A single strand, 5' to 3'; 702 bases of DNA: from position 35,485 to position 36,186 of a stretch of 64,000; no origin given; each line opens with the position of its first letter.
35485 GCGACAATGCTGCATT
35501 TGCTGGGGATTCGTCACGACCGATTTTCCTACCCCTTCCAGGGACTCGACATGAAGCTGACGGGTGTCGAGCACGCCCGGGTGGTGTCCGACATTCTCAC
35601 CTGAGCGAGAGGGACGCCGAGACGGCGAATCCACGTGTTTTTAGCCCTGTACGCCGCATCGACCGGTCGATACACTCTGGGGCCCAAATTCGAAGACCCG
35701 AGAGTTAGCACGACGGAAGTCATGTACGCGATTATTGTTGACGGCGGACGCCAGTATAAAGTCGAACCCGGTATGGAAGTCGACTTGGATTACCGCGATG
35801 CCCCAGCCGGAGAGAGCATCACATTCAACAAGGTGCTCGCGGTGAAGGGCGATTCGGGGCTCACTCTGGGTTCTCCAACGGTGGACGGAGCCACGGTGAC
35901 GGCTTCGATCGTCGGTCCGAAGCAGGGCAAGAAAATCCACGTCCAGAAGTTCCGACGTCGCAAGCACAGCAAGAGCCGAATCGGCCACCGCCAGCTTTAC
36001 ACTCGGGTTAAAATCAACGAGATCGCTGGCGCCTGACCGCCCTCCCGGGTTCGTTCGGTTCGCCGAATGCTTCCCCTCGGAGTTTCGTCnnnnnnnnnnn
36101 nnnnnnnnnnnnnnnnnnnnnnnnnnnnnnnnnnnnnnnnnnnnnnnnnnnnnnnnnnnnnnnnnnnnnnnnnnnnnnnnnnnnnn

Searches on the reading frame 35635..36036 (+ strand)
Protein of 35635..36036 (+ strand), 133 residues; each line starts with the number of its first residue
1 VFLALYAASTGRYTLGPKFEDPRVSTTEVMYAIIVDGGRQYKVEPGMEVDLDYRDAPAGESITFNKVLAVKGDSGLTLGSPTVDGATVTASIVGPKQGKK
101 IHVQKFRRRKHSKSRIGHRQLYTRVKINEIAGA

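Call 75: search_protein_families(library=pfam, proteins=[window:35635-36036:+], max_evalue=0.001)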
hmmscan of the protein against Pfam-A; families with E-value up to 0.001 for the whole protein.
window:35635-36036:+ (133 aa): 2 families
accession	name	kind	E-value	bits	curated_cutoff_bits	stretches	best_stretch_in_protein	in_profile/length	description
PF00829.26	Ribosomal_L21p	-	3.2e-32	111.2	27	1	30-130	1-99/99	Ribosomal prokaryotic L21 protein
PF23148.1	Gp77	-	0.00048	21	27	0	49-103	9-65/84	Podophage GP4 fiber-tail adaptor protein gp77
